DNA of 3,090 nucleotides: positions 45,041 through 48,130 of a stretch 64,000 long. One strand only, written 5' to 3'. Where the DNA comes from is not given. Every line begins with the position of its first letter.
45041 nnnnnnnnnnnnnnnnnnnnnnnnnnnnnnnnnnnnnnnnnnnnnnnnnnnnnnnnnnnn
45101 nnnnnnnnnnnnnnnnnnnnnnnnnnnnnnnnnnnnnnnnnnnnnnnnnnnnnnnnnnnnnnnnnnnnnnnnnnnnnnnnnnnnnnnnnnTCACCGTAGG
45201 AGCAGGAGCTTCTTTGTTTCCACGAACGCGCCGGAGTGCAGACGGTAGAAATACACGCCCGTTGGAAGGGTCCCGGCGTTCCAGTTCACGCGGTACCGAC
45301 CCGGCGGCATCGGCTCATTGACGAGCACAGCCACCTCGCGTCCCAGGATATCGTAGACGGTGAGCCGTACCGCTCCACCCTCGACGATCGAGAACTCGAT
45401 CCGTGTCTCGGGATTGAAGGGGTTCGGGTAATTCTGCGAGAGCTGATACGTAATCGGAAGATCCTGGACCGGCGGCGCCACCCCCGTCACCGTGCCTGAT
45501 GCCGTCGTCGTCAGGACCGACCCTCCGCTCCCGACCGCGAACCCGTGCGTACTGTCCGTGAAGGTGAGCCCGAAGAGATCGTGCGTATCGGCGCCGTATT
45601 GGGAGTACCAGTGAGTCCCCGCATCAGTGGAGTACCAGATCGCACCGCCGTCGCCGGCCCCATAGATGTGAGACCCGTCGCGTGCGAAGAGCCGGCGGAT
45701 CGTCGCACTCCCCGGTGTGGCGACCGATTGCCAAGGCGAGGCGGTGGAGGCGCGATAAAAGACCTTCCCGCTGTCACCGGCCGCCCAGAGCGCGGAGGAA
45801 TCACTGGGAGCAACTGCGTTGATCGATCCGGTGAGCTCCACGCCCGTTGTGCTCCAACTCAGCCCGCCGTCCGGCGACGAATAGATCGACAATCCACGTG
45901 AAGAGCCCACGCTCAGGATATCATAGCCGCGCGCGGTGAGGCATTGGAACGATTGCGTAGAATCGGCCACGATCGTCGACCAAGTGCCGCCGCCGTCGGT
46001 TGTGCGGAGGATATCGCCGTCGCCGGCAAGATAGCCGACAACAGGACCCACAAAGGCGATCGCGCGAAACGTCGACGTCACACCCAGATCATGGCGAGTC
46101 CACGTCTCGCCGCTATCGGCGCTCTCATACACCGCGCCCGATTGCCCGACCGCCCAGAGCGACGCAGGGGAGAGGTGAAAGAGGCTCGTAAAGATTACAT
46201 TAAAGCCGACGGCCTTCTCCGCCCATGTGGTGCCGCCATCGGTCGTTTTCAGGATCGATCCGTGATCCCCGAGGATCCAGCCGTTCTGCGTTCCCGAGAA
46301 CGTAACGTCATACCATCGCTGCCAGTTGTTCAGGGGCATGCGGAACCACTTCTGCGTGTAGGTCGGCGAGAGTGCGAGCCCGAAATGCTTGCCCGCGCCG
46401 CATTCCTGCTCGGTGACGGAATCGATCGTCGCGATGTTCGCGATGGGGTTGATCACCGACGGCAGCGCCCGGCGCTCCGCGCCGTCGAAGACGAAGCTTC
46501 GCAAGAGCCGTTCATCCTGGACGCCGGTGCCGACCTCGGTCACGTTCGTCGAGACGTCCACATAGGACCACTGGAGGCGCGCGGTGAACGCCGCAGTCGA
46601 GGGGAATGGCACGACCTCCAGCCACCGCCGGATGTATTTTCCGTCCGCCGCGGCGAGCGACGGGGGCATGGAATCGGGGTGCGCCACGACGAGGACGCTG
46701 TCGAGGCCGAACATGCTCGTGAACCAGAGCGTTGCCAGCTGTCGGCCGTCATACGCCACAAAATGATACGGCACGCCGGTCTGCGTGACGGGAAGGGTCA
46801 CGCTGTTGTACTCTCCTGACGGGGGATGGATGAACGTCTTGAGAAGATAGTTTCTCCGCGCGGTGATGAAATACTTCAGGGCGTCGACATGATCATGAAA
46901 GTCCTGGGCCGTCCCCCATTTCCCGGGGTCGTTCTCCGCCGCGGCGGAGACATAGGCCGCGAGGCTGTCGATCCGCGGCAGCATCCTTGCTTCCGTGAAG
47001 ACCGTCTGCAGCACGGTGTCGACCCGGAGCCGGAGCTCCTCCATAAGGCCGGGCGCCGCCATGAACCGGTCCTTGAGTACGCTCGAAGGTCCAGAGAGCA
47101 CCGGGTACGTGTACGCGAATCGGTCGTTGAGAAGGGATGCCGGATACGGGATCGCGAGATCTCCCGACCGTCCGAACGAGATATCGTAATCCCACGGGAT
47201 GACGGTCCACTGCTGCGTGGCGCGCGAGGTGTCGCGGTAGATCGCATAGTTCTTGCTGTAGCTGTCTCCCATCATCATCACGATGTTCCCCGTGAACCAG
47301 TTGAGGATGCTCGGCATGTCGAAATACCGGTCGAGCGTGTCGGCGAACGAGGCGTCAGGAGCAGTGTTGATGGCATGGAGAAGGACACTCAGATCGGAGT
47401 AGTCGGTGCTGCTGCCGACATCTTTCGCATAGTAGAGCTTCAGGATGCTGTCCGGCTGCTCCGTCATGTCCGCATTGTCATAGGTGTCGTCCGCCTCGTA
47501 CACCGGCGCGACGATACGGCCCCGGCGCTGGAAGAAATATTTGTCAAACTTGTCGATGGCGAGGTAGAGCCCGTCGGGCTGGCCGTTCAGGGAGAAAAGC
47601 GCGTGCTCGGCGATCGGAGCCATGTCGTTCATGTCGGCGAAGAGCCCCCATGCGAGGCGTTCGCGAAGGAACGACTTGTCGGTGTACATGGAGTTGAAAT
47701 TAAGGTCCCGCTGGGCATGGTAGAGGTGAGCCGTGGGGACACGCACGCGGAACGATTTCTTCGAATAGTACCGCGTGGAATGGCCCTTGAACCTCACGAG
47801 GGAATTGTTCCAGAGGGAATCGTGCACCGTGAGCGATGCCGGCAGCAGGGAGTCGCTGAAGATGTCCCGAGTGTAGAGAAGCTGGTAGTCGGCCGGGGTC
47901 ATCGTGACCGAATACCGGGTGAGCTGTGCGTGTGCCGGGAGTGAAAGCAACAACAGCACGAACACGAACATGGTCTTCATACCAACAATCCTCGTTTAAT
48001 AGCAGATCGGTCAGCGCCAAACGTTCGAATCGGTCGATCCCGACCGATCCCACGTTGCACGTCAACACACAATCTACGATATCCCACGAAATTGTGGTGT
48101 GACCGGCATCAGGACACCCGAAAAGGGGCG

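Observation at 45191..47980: T9SS-secreted CotH kinase-like domain fused to a BNR/Ycf48-like beta-propeller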

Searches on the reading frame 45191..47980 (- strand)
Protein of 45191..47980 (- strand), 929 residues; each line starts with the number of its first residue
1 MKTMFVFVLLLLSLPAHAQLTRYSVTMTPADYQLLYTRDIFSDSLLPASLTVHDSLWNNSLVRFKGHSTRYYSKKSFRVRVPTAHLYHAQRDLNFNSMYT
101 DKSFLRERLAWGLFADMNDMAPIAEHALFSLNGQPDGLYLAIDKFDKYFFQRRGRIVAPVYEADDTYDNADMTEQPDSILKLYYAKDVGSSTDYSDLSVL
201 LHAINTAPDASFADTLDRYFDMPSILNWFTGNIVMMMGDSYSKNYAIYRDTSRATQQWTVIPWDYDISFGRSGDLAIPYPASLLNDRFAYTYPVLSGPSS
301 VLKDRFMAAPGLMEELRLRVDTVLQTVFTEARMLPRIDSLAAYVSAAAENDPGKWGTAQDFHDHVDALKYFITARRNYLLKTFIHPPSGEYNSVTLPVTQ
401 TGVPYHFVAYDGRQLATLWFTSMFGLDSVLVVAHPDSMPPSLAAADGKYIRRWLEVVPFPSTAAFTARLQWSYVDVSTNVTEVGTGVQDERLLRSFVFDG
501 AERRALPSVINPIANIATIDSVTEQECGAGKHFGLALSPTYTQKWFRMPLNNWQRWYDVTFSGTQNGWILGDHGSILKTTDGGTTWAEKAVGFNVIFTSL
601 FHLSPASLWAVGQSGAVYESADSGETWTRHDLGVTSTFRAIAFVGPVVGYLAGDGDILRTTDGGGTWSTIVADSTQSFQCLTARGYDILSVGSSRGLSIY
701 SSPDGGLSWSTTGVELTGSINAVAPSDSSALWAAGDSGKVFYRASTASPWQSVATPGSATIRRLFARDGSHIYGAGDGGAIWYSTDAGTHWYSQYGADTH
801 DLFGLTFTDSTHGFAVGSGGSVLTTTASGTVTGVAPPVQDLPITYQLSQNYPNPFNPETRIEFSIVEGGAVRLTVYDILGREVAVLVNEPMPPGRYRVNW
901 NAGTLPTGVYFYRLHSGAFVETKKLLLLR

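Call 3: search_protein_families(library=pfam, proteins=[window:45191-47980:-], max_evalue=0.01)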
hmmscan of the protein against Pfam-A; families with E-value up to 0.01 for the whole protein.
window:45191-47980:- (929 aa): 6 families
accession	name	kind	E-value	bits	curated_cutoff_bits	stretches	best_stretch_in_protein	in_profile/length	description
PF08757.17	CotH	-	6.3e-61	207.1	23.8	1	62-379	1-322/322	CotH kinase protein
PF14870.12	PSII_BNR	-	1.1e-24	87.6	27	1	542-823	6-300/303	Photosynthesis system II assembly factor YCF48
PF18962.6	Por_Secre_tail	-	6.2e-07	30.1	27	1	851-925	2-73/75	Secretion system C-terminal sorting domain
PF15902.12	Sortilin-Vps10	-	1e-05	25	33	0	616-677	2-67/446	Sortilin, neurotensin receptor 3,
PF19755.4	DUF6242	-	0.0035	17.7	29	0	720-791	146-217/217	Domain of unknown function (DUF6242)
PF02012.26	BNR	-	0.0042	17.3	27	0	659-669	2-12/12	BNR/Asp-box repeat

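Call 4: search_protein_families(library=ncbifam, proteins=[window:45191-47980:-], max_evalue=0.01)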
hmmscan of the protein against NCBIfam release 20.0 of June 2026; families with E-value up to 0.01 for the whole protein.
window:45191-47980:- (929 aa): 5 families
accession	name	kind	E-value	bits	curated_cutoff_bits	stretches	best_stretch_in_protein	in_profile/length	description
NF010237.0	PRK13684.1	equivalog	3.4e-24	85.5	326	1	540-824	32-327/334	photosynthesis system II assembly factor Ycf48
NF045728.1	glycosyl_F510_1955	equivalog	8.3e-15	54.7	175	2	531-683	70-225/246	F510_1955 family glycosylhydrolase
TIGR04183.1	Por_Secre_tail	domain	4.3e-09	36.2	23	1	851-926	2-70/72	T9SS type A sorting domain-containing protein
NF038113.1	T9SSA_dep_M36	equivalog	1e-06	27.2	885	1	848-927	793-868/869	T9SS-dependent M36 family metallopeptidase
NF052323.1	T9SSA_dep_M6i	equivalog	0.00031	18.8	600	1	849-915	959-1025/1043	T9SS-dependent M6-like inactivated metalloprotease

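Call 9: find_homologous_proteins(query=window:45191-47980:-, max_evalue=1e-10)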
Query window:45191-47980:- (929 aa): 129 proteins with E <= 1e-10 among 8000 candidates; the best 120 are listed.
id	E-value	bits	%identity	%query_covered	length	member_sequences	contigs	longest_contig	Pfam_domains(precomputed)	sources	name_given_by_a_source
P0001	0.0e+0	2144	100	100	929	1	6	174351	PF08757.18,PF18962.8,PF14870.13,PF15902.13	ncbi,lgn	-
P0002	0.0e+0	1657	76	100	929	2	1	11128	PF08757.18,PF18962.8,PF25852.1,PF14870.13,PF15902.13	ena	-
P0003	0.0e+0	1400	65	100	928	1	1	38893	PF08757.18,PF18962.8,PF25852.1,PF14870.13,PF02012.27,PF15902.13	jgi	jgi:spore coat protein CotH/photosystem II stability/assembly factor-like uncharacterized protein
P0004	0.0e+0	1300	61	100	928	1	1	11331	PF08757.18,PF18962.8,PF14870.13,PF02012.27,PF15902.13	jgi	jgi:spore coat protein CotH/photosystem II stability/assembly factor-like uncharacterized protein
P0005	0.0e+0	1298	61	100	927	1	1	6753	PF08757.18,PF18962.8,PF14870.13,PF15902.13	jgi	jgi:spore coat protein CotH/photosystem II stability/assembly factor-like uncharacterized protein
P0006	0.0e+0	1265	60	98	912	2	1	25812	PF08757.18,PF18962.8,PF14870.13,PF15902.13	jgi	jgi:spore coat protein H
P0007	0.0e+0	1144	55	100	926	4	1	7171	PF08757.18,PF18962.8,PF14870.13,PF13860.13,PF15902.13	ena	-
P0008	0.0e+0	1144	54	100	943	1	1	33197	PF08757.18,PF18962.8,PF14870.13,PF15902.13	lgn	-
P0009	0.0e+0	1133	53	100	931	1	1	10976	PF08757.18,PF18962.8,PF14870.13,PF15902.13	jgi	jgi:spore coat protein CotH/photosystem II stability/assembly factor-like uncharacterized protein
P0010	0.0e+0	1124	53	100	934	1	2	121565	PF08757.18,PF18962.8,PF25852.1,PF14870.13,PF15902.13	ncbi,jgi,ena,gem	-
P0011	0.0e+0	1123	53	98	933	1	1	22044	PF08757.18,PF13585.13,PF18962.8,PF25852.1,PF14870.13,PF15902.13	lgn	-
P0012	0.0e+0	1120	53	100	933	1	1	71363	PF08757.18,PF18962.8,PF25852.1,PF14870.13,PF15902.13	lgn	-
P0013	0.0e+0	1120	53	99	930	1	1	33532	PF08757.18,PF18962.8,PF14870.13,PF15902.13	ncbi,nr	ncbi:MAG: hypothetical protein C0417_02040 [Chlorobiaceae bacterium]|nr:hypothetical protein [Chloro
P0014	0.0e+0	1117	54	100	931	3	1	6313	PF08757.18,PF18962.8,PF14870.13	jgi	jgi:spore coat protein CotH/photosystem II stability/assembly factor-like uncharacterized protein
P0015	0.0e+0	1117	52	100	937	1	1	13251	PF08757.18,PF18962.8,PF14870.13,PF15902.13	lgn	-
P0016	0.0e+0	1116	52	100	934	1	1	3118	PF08757.18,PF18962.8,PF14870.13,PF15902.13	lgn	-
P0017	0.0e+0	1115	53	100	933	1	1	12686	PF08757.18,PF18962.8,PF25852.1,PF14870.13,PF15902.13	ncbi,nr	ncbi:MAG: CotH kinase family protein [Ignavibacteriae bacterium]|nr:CotH kinase family protein [Igna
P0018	0.0e+0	1115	53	100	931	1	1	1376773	PF08757.18,PF18962.8,PF14870.13,PF15902.13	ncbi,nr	ncbi:MAG: CotH kinase family protein [Ignavibacteriales bacterium]|nr:CotH kinase family protein [Ig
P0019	0.0e+0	1106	53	100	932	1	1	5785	PF08757.18,PF14870.13,PF15902.13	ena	-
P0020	0.0e+0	1098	53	99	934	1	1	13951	PF08757.18,PF18962.8,PF14870.13,PF15902.13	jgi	-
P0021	0.0e+0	1096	51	100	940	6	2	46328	PF08757.18,PF14870.13,PF13860.13,PF15902.13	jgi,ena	-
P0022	0.0e+0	1096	52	100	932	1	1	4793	PF08757.18,PF18962.8,PF14870.13,PF15902.13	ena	-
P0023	0.0e+0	1095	52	100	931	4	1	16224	PF08757.18,PF18962.8,PF14870.13,PF15902.13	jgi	-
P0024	0.0e+0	1094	51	100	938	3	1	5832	PF08757.18,PF25852.1,PF14870.13,PF13860.13,PF15902.13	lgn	-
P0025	0.0e+0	1094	51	100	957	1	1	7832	PF08757.18,PF18962.8,PF14870.13,PF15902.13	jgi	jgi:photosystem II stability/assembly factor-like uncharacterized protein/spore coat protein CotH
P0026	0.0e+0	1089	52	100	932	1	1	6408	PF08757.18,PF18962.8,PF14870.13,PF15902.13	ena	-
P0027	0.0e+0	1087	54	98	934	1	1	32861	PF08757.18,PF18962.8,PF14870.13,PF15902.13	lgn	-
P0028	0.0e+0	1084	52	100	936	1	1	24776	PF08757.18,PF18962.8,PF25852.1,PF14870.13,PF15902.13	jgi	jgi:spore coat protein CotH/photosystem II stability/assembly factor-like uncharacterized protein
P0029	0.0e+0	1084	51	100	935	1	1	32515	PF08757.18,PF18962.8,PF14870.13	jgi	jgi:spore coat protein H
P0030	0.0e+0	1083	51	100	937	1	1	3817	PF08757.18,PF18962.8,PF14870.13,PF15902.13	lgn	-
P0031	0.0e+0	1075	52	100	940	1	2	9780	PF08757.18,PF18962.8,PF25852.1,PF14870.13,PF15902.13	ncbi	-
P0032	0.0e+0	1070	51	98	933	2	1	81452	PF08757.18,PF18962.8,PF14870.13,PF15902.13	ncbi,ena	-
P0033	0.0e+0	1061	51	98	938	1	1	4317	PF08757.18,PF18962.8,PF14870.13,PF15902.13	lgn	-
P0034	0.0e+0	1057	51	100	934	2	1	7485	PF08757.18,PF18962.8,PF14870.13,PF15902.13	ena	-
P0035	0.0e+0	1055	50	100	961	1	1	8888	PF08757.18,PF18962.8,PF25852.1,PF14870.13,PF15902.13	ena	-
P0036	0.0e+0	1032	50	100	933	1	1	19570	PF08757.18,PF18962.8,PF14870.13,PF15902.13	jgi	jgi:photosystem II stability/assembly factor-like uncharacterized protein/spore coat protein CotH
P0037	0.0e+0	1028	50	98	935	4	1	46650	PF08757.18,PF18962.8,PF25852.1,PF14870.13,PF15902.13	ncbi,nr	ncbi:MAG TPA: CotH kinase family protein [Bacteroidota bacterium]|nr:CotH kinase family protein [Bac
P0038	0.0e+0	1014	50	100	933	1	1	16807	PF08757.18,PF25852.1,PF14870.13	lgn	-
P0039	0.0e+0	1012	54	90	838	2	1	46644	PF08757.18,PF18962.8,PF14870.13,PF15902.13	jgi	jgi:photosystem II stability/assembly factor-like uncharacterized protein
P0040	1.1e-297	1008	49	99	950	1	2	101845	PF08757.18,PF18962.8,PF14870.13,PF15902.13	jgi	jgi:photosystem II stability/assembly factor-like uncharacterized protein/spore coat protein CotH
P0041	1.3e-294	998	49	98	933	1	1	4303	PF08757.18,PF18962.8,PF14870.13,PF15902.13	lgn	-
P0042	3.3e-294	997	48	100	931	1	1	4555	PF08757.18,PF18962.8,PF14870.13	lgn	-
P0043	3.4e-293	993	49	100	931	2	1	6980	PF08757.18,PF18962.8,PF14870.13,PF15902.13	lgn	-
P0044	1.1e-292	992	50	100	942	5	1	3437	PF08757.18,PF18962.8,PF14870.13,PF15902.13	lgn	-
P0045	1.2e-292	991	49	100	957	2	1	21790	PF08757.18,PF18962.8,PF14870.13,PF15902.13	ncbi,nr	ncbi:MAG TPA: CotH kinase family protein [Bacteroidota bacterium]|nr:CotH kinase family protein [Bac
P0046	1.6e-289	981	48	99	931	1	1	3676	PF08757.18,PF18962.8,PF14870.13,PF15902.13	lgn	-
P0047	7.3e-289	979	49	98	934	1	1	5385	PF08757.18,PF18962.8,PF14870.13,PF15902.13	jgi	jgi:spore coat protein CotH/photosystem II stability/assembly factor-like uncharacterized protein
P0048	2.0e-288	977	48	100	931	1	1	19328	PF08757.18,PF18962.8,PF14870.13,PF15902.13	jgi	jgi:spore coat protein H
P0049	1.2e-286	972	49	100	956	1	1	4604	PF08757.18,PF18962.8,PF14870.13,PF15902.13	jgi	jgi:spore coat protein CotH/photosystem II stability/assembly factor-like uncharacterized protein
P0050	1.5e-286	971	48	100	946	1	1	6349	PF08757.18,PF18962.8,PF14870.13,PF15902.13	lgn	-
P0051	1.9e-285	968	49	98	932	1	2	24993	PF08757.18,PF18962.8,PF25852.1,PF14870.13,PF15902.13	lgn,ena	-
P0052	6.4e-284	963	48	100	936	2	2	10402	PF08757.18,PF18962.8,PF14870.13,PF15902.13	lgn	-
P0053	3.3e-282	957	48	98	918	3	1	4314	PF08757.18,PF18962.8,PF14870.13,PF02012.27,PF15902.13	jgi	jgi:spore coat protein H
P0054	3.5e-282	957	48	98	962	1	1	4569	PF08757.18,PF18962.8,PF14870.13,PF15902.13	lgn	-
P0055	8.8e-282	955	49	98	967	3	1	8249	PF08757.18,PF14870.13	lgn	-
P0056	7.8e-281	952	47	100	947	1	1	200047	PF08757.18,PF18962.8,PF14870.13,PF15902.13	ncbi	-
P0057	2.1e-280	951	46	100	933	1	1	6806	PF08757.18,PF18962.8,PF14870.13,PF15902.13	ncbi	-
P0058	2.1e-280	951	48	100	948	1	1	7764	PF08757.18,PF18962.8,PF14870.13,PF15902.13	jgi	-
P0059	2.7e-278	944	46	98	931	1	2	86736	PF08757.18,PF18962.8,PF14870.13,PF15902.13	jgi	jgi:photosystem II stability/assembly factor-like uncharacterized protein/spore coat protein CotH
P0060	1.4e-277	942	48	100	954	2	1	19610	PF08757.18,PF18962.8,PF14870.13,PF15902.13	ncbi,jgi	-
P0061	1.5e-277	941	48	100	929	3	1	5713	PF08757.18,PF18962.8,PF25852.1,PF14870.13,PF15902.13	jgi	jgi:spore coat protein H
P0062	2.5e-277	941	47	98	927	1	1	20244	PF08757.18,PF18962.8,PF14870.13,PF15902.13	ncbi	-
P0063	3.3e-277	940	48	98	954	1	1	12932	PF08757.18,PF14870.13,PF15902.13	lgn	-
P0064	8.7e-277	939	48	98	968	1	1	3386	PF08757.18,PF18962.8,PF14870.13,PF15902.13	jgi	-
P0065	1.7e-276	938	48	98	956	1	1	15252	PF08757.18,PF18962.8,PF14870.13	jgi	jgi:spore coat protein CotH/photosystem II stability/assembly factor-like uncharacterized protein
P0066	2.4e-276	938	48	99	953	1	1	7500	PF08757.18,PF14870.13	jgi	jgi:spore coat protein H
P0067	1.7e-274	931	47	99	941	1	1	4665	PF08757.18,PF25852.1,PF14870.13,PF02012.27,PF15902.13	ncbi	-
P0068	1.1e-271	922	48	98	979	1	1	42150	PF08757.18,PF25852.1,PF14870.13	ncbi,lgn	-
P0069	3.3e-269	914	48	99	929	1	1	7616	PF08757.18,PF18962.8,PF25852.1,PF14870.13,PF15902.13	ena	-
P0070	1.7e-267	908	44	98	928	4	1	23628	PF08757.18,PF18962.8,PF25852.1,PF14870.13,PF15902.13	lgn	-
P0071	3.3e-264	897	44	99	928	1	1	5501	PF08757.18,PF18962.8,PF25852.1,PF14870.13,PF02012.27,PF15902.13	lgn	-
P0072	4.8e-264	897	44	99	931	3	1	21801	PF08757.18,PF18962.8,PF25852.1,PF14870.13,PF15902.13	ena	-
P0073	5.9e-263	893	45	99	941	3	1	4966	PF08757.18,PF25852.1,PF14870.13,PF15902.13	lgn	-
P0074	3.4e-258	877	57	71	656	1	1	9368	PF08757.18,PF14870.13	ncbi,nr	ncbi:MAG TPA: CotH kinase family protein, partial [Bacteroidota bacterium]|nr:CotH kinase family pro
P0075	2.8e-222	759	40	100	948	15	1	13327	PF08757.18,PF18962.8,PF14870.13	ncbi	ncbi:MAG TPA: CotH kinase family protein [Ignavibacteria bacterium]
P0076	2.1e-219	749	51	75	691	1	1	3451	PF08757.18,PF18962.8,PF14870.13,PF15902.13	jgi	jgi:photosystem II stability/assembly factor-like uncharacterized protein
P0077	9.4e-188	644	50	58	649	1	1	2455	PF08757.18,PF18962.8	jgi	jgi:hypothetical protein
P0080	1.9e-183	630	36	89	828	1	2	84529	PF08757.18,PF14870.13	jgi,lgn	jgi:spore coat protein H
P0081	1.2e-180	621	38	89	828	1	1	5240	PF08757.18,PF14870.13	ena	-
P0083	7.3e-180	618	35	99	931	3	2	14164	PF08757.18,PF18962.8,PF25852.1,PF14870.13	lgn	-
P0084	1.7e-179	617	37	87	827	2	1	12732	PF08757.18,PF25852.1,PF14870.13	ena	-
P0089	2.7e-177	610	48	58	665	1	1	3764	PF08757.18,PF18962.8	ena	-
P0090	3.0e-177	610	51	55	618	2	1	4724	PF08757.18,PF18962.8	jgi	-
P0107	1.9e-165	571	34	88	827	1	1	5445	PF08757.18,PF14870.13,PF15902.13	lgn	-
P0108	5.7e-163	562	48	57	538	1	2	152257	PF08757.18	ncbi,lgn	-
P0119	2.3e-152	527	46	57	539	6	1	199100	PF08757.18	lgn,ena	-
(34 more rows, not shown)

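Call 19: find_related_loci(query=window:45191-47980:-, collection=genome_contigs, flank=8000)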
Query window:45191-47980:- (929 aa) in genome_contigs; peptide patterns used: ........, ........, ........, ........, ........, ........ (x = any residue, [..] = any of these).
600 stretches matched a pattern (row limit reached: there are more); 594 encode a relative of the query (tblastn E <= 1e-3); the best 80 are kept; 79 distinct loci.
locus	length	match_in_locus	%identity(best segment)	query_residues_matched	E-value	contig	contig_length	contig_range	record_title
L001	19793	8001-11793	34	535-929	9e-51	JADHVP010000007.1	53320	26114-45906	MAG: Ignavibacteria bacterium isolate BS750m-G4 BS-750m-C438, whole genome shotgun sequence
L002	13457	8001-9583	30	543-929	1e-45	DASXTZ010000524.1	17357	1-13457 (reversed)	MAG TPA_asm: Ignavibacteria bacterium isolate SMAG_U4705 k141_2842922, whole genome shotgun sequence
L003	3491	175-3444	30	544-929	2e-45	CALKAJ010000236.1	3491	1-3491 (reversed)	MAG TPA_asm: uncultured Ignavibacteriae bacterium isolate SRR6007446_bin.4_CONCOCT_v1.1_MAG genome assembly, contig: ERZ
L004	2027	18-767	41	557-929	4e-46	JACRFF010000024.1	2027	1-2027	MAG: Ignavibacteriales bacterium isolate NC_groundwater_1718_Pr3_B-0.1um_52_8 SR-2_scaffold_141_198099, whole genome sho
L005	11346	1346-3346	31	513-929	1e-43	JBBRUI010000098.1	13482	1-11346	MAG: Bacteroidota bacterium isolate La3_concoct.179 La3_concoct.179_K_2246084_L_13482_cov_9.8977, whole genome shotgun s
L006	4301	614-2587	31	543-929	1e-42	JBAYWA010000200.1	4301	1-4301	MAG: Melioribacteraceae bacterium isolate SO_2016_LW3_72 scaffold36565_LW162_2016, whole genome shotgun sequence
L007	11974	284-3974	29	557-929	3e-42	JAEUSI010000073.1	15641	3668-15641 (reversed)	MAG: Ignavibacteria bacterium isolate new MAG-299 NODE_73_length_15641_cov_3.853829, whole genome shotgun sequence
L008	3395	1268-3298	30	504-929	2e-42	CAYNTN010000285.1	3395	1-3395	MAG TPA_asm: uncultured Ignavibacteriaceae bacterium isolate SRP173033_co3_149 genome assembly, contig: NODE_47588_lengt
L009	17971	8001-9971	33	576-929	3e-40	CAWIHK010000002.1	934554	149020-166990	MAG: Ignavibacteriota bacterium isolate MFD03726.bin.1.201 genome assembly, contig: contig_80013, whole genome shotgun s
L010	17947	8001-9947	30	557-929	1e-39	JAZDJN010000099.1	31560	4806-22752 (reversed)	MAG: bacterium isolate MEGAHIT-group-0.487 k141_20009683, whole genome shotgun sequence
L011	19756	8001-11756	28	532-929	9e-40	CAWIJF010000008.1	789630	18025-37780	MAG: uncultured Ignavibacteria bacterium isolate MFD04944.bin.2.51 genome assembly, contig: contig_63533, whole genome s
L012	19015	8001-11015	29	567-929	6e-38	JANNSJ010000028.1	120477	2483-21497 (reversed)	MAG: Bacteroidota bacterium isolate SOY_31_metabat_225 SOY_31_k141_2357470, whole genome shotgun sequence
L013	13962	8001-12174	29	510-929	4e-37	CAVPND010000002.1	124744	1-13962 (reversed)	MAG: uncultured Ignavibacteriales bacterium isolate MFD09964.bin.4.609 genome assembly, contig: contig_10261, whole geno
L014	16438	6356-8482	32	533-929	1e-38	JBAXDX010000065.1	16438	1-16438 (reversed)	MAG: Ignavibacteria bacterium isolate ELA230 MAG230_65, whole genome shotgun sequence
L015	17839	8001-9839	26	570-929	5e-35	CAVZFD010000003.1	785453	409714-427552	MAG: uncultured Ignavibacteria bacterium isolate MFD05942.bin.1.380 genome assembly, contig: contig_31210, whole genome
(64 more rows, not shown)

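Call 20: find_encoding_contigs(protein=P0001, flank=8000, max_places=3)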
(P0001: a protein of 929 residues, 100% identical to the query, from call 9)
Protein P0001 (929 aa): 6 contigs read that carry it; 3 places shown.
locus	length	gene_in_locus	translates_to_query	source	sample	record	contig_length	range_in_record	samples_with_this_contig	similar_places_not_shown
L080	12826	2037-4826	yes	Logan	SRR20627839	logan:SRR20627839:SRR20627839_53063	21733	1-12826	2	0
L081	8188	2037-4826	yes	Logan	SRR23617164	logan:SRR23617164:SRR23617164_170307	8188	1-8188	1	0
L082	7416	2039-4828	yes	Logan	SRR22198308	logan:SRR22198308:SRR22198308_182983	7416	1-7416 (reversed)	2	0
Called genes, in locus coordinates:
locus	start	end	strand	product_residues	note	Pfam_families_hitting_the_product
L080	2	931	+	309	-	?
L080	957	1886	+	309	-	PF00884:Sulfatase (faint), PF01663:Phosphodiest (faint), PF01676:Metalloenzyme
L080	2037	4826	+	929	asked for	PF08757:CotH, PF14870:PSII_BNR, PF15902:Sortilin-Vps10 (faint), PF18962:Por_Secre_tail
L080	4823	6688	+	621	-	PF02129:Peptidase_S15, PF05448:AXE1 (faint), PF00561:Abhydrolase_1 (weak), PF08530:PepX_C, PF18962:Por_Secre_tail (weak)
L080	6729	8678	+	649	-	PF13555:AAA_29 (faint), PF00005:ABC_tran, PF02463:SMC_N (faint), PF13304:AAA_21 (faint), PF12848:ABC_tran_Xtn, PF00005:ABC_tran, PF16326:ABC_tran_CTD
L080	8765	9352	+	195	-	-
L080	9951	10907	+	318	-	PF02653:BPD_transp_2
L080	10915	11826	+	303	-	PF00532:Peripla_BP_1, PF13407:Peripla_BP_4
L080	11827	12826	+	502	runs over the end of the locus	PF00005:ABC_tran, PF13304:AAA_21 (faint), PF00005:ABC_tran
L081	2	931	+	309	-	?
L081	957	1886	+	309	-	PF00884:Sulfatase (faint), PF01663:Phosphodiest (faint), PF01676:Metalloenzyme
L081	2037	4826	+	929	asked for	PF08757:CotH, PF14870:PSII_BNR, PF15902:Sortilin-Vps10 (faint), PF18962:Por_Secre_tail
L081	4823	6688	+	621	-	PF02129:Peptidase_S15, PF05448:AXE1 (faint), PF00561:Abhydrolase_1 (weak), PF08530:PepX_C, PF18962:Por_Secre_tail (weak)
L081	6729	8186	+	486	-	?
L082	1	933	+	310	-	?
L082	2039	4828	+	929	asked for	PF08757:CotH, PF14870:PSII_BNR, PF15902:Sortilin-Vps10 (faint), PF18962:Por_Secre_tail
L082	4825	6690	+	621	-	PF02129:Peptidase_S15, PF05448:AXE1 (faint), PF00561:Abhydrolase_1 (weak), PF08530:PepX_C, PF18962:Por_Secre_tail (weak)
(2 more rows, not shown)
